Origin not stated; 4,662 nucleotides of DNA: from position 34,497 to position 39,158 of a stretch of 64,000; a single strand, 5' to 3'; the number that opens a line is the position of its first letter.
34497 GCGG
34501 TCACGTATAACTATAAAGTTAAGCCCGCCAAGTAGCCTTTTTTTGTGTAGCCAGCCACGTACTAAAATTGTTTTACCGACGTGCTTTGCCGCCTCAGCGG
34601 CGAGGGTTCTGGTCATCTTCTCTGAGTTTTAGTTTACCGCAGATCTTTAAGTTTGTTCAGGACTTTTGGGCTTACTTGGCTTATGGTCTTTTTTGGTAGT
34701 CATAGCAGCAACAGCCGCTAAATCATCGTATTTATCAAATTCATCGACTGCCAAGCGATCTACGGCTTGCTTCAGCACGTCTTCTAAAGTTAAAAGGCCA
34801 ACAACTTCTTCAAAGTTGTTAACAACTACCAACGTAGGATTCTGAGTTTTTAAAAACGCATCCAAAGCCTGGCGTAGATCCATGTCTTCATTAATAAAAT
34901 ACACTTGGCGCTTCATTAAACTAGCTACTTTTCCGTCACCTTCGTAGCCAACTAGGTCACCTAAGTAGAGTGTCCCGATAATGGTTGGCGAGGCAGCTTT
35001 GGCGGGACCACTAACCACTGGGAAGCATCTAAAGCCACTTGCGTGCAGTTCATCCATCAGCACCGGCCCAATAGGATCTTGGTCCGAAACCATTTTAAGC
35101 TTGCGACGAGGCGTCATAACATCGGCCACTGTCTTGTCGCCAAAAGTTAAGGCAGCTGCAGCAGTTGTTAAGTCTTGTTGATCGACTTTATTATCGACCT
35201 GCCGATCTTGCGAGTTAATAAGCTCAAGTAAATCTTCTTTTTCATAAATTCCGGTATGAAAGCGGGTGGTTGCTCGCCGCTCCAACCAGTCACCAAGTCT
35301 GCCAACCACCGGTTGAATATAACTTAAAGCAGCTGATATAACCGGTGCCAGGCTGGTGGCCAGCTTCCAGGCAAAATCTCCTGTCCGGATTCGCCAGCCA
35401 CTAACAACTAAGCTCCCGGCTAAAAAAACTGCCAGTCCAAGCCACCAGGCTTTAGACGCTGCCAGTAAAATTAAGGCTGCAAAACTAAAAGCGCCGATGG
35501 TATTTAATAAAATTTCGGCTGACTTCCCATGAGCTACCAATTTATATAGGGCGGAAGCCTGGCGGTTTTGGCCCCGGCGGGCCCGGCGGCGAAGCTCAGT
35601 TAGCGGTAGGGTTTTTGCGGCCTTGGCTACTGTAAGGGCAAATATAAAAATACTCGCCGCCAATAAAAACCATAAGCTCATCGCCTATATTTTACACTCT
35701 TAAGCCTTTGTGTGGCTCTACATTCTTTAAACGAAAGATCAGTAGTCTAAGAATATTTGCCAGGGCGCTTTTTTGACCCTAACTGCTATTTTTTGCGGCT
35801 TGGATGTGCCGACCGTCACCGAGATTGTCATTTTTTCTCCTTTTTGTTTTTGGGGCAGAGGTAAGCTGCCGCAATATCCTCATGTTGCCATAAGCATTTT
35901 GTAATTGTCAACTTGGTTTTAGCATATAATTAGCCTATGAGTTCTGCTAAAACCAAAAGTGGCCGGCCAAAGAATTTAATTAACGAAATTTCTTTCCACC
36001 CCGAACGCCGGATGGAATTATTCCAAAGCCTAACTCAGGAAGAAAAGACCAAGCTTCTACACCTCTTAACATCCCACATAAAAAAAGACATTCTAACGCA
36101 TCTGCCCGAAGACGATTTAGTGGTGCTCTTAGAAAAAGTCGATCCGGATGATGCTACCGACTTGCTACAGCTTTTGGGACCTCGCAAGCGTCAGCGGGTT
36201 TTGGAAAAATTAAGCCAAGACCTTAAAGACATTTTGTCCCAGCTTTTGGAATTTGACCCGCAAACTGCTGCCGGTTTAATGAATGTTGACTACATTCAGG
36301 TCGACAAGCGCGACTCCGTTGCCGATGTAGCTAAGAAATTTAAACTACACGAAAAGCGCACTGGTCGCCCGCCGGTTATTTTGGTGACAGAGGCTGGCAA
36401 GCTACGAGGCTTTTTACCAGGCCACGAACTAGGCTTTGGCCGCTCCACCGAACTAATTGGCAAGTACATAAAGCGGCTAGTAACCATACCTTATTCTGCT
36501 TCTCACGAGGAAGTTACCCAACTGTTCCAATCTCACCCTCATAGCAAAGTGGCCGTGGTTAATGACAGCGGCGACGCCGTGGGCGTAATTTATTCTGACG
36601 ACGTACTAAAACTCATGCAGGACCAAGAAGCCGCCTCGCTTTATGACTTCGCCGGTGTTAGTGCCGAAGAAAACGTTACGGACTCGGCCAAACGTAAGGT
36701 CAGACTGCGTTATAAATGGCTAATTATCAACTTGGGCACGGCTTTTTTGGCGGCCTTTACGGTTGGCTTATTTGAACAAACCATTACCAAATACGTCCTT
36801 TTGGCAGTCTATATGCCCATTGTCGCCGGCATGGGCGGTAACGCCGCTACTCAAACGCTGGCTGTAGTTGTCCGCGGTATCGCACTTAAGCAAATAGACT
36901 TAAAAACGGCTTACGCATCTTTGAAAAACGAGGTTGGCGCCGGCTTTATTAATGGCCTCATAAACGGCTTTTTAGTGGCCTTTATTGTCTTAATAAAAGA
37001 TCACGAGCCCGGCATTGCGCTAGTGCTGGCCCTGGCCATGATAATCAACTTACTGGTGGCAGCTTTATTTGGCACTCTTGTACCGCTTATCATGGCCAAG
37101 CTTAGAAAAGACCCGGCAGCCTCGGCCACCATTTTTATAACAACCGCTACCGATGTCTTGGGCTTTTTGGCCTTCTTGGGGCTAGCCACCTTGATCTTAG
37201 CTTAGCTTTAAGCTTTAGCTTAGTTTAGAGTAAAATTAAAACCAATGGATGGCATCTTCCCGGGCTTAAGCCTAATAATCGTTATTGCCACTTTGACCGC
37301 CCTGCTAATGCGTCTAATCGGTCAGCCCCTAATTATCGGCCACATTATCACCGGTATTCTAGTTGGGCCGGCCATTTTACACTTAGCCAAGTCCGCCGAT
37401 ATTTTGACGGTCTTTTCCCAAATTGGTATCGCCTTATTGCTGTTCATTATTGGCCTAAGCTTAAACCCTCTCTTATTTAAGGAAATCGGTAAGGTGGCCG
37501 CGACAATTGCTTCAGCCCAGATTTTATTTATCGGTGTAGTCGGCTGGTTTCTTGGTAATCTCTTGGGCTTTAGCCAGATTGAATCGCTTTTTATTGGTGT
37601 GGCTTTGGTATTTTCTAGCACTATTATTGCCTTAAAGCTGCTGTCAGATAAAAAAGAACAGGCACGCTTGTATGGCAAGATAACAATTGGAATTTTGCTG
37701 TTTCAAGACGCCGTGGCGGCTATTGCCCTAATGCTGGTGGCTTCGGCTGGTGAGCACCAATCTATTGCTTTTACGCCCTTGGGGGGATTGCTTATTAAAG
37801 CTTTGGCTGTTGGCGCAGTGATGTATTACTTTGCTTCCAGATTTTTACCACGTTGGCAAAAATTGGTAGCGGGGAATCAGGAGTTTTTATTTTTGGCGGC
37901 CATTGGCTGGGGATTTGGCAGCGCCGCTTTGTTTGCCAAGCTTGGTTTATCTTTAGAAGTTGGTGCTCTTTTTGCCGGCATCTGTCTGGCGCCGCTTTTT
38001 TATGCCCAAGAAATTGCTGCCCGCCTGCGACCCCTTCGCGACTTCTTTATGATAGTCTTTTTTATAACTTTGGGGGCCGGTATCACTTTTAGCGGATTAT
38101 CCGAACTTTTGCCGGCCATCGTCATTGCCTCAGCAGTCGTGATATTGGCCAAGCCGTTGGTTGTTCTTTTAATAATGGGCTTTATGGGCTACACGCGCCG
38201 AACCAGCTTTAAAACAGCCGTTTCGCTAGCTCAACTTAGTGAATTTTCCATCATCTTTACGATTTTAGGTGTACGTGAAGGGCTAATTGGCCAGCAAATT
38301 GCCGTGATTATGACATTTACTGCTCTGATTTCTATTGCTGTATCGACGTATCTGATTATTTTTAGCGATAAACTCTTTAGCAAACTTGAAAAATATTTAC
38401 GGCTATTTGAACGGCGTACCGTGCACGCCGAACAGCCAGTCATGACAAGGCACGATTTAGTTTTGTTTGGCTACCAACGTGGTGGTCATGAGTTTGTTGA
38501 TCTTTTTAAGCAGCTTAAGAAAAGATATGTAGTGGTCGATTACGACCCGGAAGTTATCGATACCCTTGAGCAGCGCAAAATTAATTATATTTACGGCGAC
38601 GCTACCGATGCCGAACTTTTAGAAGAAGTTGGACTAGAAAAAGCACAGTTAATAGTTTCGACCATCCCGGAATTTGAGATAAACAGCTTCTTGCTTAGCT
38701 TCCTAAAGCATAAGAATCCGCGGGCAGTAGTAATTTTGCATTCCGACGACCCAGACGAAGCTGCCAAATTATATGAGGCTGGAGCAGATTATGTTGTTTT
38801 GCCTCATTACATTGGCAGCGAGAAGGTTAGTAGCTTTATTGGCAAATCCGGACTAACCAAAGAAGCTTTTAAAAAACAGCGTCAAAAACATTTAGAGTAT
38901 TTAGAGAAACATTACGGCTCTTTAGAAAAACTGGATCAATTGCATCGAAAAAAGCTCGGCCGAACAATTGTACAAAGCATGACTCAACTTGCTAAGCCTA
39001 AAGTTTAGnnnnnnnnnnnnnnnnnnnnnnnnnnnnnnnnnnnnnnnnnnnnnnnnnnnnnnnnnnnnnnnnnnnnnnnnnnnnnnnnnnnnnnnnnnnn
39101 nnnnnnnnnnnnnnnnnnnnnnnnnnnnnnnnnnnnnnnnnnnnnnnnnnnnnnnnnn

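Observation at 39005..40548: Compact cobalamin-type riboswitch and terminator controlling a 455-aa zinc-ribbon protein of no recognisable family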

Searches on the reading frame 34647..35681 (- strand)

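Call 79: search_protein_families(library=pfam, proteins=[window:34647-35681:-], max_evalue=0.0001)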
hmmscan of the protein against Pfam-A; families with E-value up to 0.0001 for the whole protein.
window:34647-35681:- (344 aa): 1 family
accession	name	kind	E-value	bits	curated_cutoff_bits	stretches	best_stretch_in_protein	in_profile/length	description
PF00571.33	CBS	-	1.1e-11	45.3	24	1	252-305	1-54/57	CBS domain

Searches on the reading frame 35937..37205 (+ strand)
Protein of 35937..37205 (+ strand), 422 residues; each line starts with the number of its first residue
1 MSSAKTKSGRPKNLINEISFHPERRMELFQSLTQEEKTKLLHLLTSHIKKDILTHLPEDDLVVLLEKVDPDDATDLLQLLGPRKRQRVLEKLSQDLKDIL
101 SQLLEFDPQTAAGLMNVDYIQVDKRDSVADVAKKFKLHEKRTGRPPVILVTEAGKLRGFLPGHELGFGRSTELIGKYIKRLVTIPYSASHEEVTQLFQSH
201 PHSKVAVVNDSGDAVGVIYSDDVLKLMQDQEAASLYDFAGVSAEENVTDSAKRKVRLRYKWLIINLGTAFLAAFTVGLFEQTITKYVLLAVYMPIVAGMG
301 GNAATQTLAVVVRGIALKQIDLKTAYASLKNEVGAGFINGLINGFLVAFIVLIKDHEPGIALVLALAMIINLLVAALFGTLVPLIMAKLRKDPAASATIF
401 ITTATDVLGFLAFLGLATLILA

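Call 79: search_protein_families(library=pfam, proteins=[window:35937-37205:+], max_evalue=0.0001)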
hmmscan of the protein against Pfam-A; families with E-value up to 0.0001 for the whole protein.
window:35937-37205:+ (422 aa): 3 families
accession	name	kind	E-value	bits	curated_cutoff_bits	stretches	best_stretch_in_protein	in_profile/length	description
PF01769.21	MgtE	-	6.9e-31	107.6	27.6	1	293-416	1-125/125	Divalent cation transporter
PF03448.22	MgtE_N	-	1.4e-14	54.9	25.9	1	20-108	13-101/102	MgtE intracellular N domain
PF00571.33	CBS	-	1.3e-11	45.1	24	1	179-228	7-56/57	CBS domain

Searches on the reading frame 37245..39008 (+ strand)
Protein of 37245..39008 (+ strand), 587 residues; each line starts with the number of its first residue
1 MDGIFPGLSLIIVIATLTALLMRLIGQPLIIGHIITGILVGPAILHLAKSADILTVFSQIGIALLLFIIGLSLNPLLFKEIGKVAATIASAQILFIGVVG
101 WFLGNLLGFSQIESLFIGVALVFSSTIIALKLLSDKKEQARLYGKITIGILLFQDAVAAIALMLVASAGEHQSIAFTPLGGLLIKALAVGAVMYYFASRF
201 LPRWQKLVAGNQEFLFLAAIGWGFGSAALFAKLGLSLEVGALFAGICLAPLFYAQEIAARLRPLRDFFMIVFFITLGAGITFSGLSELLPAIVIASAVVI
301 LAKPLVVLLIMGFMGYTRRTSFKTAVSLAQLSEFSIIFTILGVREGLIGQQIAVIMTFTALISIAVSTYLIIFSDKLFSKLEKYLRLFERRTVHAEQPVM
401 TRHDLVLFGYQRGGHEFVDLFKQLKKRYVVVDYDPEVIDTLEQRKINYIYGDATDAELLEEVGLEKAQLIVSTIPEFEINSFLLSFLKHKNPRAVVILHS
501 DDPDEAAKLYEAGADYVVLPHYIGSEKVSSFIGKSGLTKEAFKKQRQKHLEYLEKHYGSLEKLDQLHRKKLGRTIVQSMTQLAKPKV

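Call 5: search_protein_families(library=pfam, proteins=[window:37245-39008:+], max_evalue=0.1)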
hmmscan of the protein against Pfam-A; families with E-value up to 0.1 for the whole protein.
window:37245-39008:+ (587 aa): 2 families
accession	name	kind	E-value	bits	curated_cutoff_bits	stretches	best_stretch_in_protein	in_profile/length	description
PF00999.27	Na_H_Exchanger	-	6.3e-51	173.8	26.2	1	12-368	1-366/375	Sodium/hydrogen exchanger, transmembrane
PF02254.24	TrkA_N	-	1.2e-23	84.1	23.8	1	406-520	2-116/116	TrkA-N domain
